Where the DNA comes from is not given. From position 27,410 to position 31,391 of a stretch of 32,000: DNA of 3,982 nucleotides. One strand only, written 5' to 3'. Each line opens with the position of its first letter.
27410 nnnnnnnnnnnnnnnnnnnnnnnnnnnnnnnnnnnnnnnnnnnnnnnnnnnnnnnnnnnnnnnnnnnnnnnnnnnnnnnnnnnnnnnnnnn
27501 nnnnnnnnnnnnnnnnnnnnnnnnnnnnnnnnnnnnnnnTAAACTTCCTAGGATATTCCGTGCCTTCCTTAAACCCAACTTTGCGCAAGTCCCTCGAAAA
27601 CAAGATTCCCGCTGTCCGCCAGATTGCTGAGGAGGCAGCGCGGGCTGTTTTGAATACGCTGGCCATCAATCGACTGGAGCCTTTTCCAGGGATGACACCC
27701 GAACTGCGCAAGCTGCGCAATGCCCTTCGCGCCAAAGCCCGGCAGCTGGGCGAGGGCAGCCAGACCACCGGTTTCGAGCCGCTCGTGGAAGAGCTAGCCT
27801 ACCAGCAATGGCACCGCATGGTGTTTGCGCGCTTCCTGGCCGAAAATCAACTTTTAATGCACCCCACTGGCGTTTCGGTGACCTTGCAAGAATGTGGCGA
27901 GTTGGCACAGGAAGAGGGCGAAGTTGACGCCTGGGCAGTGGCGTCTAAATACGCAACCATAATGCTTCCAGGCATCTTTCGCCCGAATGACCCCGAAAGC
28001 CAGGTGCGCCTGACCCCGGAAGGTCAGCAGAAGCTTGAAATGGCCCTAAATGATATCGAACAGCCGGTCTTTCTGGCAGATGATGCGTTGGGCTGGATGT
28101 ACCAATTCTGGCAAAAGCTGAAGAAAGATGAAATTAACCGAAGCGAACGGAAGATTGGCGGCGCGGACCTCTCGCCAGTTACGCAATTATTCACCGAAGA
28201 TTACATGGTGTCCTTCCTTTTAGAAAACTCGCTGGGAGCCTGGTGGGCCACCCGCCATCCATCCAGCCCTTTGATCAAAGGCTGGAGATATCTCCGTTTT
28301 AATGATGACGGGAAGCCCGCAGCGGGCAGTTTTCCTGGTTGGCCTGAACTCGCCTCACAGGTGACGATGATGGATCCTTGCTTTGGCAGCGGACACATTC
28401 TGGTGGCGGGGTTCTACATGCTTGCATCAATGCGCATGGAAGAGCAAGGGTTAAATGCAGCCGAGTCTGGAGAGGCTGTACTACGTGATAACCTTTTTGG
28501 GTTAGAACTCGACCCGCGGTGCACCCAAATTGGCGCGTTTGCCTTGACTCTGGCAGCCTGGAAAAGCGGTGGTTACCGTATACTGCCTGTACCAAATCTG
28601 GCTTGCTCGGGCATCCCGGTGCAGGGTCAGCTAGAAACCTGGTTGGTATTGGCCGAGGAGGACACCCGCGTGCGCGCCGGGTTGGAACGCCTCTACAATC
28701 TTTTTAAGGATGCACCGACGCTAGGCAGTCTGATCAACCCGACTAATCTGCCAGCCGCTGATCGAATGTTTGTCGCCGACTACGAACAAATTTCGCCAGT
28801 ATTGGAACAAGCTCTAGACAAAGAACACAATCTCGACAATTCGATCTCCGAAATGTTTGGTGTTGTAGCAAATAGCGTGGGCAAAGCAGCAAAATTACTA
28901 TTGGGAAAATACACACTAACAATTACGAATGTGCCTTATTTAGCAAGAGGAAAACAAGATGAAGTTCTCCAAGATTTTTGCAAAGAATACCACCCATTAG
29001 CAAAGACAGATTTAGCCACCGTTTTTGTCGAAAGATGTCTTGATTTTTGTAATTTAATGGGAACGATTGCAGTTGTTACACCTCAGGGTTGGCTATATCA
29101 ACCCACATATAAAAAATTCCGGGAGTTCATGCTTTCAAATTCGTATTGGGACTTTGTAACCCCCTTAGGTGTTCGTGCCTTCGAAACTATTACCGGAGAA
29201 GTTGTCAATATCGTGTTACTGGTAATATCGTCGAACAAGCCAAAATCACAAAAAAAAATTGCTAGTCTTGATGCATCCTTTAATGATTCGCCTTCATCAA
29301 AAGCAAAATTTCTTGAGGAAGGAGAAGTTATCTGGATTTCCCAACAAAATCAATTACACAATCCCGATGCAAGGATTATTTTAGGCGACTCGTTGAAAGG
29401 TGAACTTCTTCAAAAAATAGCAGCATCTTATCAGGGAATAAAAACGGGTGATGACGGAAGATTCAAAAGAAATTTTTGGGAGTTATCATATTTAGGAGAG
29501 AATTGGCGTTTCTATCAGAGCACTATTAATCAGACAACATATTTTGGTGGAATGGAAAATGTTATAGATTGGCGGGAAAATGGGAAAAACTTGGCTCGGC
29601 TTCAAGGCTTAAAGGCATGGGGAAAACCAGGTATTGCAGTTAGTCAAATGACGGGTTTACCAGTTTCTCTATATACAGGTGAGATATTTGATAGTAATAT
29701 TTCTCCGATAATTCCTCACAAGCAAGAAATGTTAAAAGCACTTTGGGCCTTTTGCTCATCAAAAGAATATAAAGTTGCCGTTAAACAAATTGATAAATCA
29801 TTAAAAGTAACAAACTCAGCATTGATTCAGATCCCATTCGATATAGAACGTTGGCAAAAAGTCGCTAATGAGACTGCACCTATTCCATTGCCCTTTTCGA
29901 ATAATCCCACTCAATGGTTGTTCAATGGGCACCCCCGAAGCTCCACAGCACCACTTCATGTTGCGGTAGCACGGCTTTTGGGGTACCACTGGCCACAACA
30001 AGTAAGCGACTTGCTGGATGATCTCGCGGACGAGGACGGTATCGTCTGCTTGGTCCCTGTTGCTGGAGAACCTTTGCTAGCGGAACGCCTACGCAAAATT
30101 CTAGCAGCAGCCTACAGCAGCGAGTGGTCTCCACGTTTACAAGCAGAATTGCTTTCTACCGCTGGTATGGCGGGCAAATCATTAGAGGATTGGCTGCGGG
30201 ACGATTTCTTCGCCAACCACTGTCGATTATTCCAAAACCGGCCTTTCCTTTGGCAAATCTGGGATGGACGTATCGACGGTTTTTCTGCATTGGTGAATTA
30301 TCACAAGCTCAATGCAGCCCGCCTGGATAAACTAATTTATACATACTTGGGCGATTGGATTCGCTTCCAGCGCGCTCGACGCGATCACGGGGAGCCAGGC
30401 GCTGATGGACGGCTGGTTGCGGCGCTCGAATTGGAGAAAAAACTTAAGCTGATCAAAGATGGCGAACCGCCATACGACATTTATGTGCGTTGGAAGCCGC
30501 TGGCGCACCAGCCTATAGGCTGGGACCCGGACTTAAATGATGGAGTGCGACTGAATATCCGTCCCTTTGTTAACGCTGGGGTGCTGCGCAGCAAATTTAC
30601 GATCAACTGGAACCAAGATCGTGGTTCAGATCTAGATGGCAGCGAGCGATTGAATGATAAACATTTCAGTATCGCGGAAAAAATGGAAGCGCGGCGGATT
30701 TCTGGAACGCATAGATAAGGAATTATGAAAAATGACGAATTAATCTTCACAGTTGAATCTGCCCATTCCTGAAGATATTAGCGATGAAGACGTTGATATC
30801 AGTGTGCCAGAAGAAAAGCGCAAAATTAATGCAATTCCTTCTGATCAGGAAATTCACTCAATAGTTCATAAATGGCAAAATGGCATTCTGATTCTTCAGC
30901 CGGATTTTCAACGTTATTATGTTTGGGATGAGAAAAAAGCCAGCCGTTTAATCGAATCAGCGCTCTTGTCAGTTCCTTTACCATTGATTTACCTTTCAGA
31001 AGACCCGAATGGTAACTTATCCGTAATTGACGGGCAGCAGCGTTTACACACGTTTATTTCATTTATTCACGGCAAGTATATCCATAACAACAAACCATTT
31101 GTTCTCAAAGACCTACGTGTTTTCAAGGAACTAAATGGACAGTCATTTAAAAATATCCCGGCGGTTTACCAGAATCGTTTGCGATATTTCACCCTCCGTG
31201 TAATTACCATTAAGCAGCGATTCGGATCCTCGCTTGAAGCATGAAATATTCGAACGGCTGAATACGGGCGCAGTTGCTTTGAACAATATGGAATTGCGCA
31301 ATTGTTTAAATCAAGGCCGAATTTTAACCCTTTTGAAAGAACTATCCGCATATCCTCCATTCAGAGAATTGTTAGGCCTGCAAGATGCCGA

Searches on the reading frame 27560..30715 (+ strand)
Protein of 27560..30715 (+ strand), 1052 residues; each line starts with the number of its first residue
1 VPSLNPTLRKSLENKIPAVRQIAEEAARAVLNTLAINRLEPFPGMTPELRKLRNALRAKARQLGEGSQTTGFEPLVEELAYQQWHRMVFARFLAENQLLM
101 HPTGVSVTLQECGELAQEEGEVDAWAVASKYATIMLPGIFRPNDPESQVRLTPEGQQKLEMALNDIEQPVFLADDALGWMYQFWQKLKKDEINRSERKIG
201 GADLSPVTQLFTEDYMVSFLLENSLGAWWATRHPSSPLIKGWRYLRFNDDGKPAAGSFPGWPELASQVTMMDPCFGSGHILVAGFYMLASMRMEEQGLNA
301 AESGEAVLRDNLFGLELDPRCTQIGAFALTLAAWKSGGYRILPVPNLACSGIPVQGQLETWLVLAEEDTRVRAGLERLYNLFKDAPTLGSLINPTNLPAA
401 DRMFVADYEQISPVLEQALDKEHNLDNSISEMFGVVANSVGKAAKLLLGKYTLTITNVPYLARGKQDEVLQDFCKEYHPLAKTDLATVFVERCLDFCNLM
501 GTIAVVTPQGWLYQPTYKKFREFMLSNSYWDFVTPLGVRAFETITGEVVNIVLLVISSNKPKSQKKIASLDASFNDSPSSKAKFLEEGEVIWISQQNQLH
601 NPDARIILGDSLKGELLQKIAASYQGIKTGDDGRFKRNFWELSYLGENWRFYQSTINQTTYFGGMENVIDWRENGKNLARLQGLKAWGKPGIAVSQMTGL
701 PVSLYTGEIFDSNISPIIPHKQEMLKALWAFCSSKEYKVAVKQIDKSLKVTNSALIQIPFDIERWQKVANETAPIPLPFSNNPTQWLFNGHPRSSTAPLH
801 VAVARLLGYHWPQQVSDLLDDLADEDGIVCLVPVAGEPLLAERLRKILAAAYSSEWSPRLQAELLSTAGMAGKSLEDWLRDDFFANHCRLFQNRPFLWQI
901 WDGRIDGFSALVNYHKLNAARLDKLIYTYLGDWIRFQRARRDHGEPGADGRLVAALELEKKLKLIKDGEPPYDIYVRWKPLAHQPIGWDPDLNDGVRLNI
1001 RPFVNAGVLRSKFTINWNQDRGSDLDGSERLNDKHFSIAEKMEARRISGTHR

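Call 6: search_protein_families(library=pfam, proteins=[window:27560-30715:+], max_evalue=0.1)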
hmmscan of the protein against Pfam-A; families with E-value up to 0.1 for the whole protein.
window:27560-30715:+ (1052 aa): 3 families
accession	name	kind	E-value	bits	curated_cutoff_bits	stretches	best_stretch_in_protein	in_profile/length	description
PF07669.17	Eco57I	-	2.2e-11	44.6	25.3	1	311-530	2-159/171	Eco57I restriction-modification methylase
PF02384.22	N6_Mtase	-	2.3e-07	30.9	20.4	1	450-590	125-265/311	N-6 DNA Methylase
PF20473.4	MmeI_Mtase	-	0.0057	16.3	27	1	266-335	19-88/259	MmeI, DNA-methyltransferase domain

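Call 7: search_protein_families(library=padloc, proteins=[window:27560-30715:+], max_evalue=0.1)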
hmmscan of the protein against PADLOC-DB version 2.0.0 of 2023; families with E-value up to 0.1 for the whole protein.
window:27560-30715:+ (1052 aa): 43 families (the best 25 are shown)
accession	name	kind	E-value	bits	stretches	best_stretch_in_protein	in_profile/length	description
PDLC02528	PglX|PglXI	-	0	1356.9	1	2-1048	2-1122/1125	PglX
PDLC02535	PglX|PglXI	-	2.9e-187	622.4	2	242-694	266-726/731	PglX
PDLC02534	PglX|PglXI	-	1.6e-107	358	1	697-1024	1-343/389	PglX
PDLC02521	PglX|PglXI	-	1e-98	329.7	2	136-766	168-836/1174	PglX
PDLC03600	REase_MTase_IIG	-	5.2e-84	281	3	369-763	425-845/1205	Type IIG restriction enzyme-methyltransferase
PDLC02525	PglX|PglXI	-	1.2e-67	227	1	175-566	196-571/607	PglX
PDLC02641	DrmMI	-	9.7e-49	164.1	2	165-599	194-628/1161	DrmMI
PDLC02524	PglX|PglXI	-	1.5e-44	150.6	1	176-644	20-495/722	PglX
PDLC02518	PglX|PglXI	-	2.3e-44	149.5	4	266-552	307-614/1412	PglX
PDLC02523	PglX|PglXI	-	3.2e-44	149.1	4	449-643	560-766/1428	PglX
PDLC02527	PglX|PglXI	-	2.6e-32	109.6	3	449-738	555-868/1332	PglX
PDLC02522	PglX|PglXI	-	3.9e-32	109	2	268-543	424-696/1218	PglX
PDLC02517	PglX|PglXI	-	1.9e-26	90.7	2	442-644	6-215/707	PglX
PDLC02519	PglX|PglXI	-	2.3e-26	89.8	3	165-334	177-344/1241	PglX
PDLC02526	PglX|PglXI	-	7.4e-17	59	3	170-293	186-308/640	PglX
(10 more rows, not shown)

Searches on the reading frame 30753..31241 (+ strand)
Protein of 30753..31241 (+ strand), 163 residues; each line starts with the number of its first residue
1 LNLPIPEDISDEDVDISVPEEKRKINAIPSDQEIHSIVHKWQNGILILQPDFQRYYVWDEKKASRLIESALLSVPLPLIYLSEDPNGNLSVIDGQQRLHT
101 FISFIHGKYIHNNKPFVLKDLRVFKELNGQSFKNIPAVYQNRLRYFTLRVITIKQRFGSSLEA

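Call 6: search_protein_families(library=pfam, proteins=[window:30753-31241:+], max_evalue=0.1)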
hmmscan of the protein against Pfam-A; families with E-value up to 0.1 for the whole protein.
window:30753-31241:+ (163 aa): 1 family
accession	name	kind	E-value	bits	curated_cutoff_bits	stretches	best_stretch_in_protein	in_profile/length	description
PF03235.19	GmrSD_N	-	3e-22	80.2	33.2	1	37-155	4-151/199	GmrSD restriction endonuclease, N-terminal domain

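Call 7: search_protein_families(library=padloc, proteins=[window:30753-31241:+], max_evalue=0.1)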
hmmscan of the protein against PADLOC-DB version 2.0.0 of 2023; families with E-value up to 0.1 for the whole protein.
window:30753-31241:+ (163 aa): 17 families
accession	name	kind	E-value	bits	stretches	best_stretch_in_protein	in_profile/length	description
PDLC03877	NsnA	-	5.6e-39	132.5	1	12-155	32-169/385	-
PDLC04027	PD-T4-2_A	-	6.7e-14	49.7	1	38-134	44-136/363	-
PDLC02792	SspE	-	1.6e-07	28.1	2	42-71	21-48/771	SspE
PDLC03418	REase_II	-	3.4e-07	27.7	1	46-148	32-122/372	Type II restriction enzyme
PDLC04151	HEC-05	-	1.5e-06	25.2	1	30-75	24-68/600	-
PDLC04154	HEC-06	-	9.6e-06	22.5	1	43-105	20-88/569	-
PDLC04155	HEC-06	-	2.6e-05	20.9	1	47-104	21-86/562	-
PDLC02786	SspE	-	3.5e-05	20.3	2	49-71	26-48/766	SspE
PDLC02695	Orf5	-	4.1e-05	20.1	1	88-105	78-95/601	Orf5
PDLC04150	HEC-05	-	6.3e-05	20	1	48-76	23-51/583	-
PDLC04157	HEC-06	-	0.00017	18.3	1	50-105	26-89/558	-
PDLC02783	SspE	-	0.00041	16.7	1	81-105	84-108/793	SspE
PDLC02687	Orf5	-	0.0006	16.7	1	48-105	19-83/543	Orf5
PDLC02701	Orf5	-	0.0072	12.9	0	90-105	81-96/596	Orf5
PDLC02694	Orf5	-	0.013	12.2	0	42-76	13-47/574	Orf5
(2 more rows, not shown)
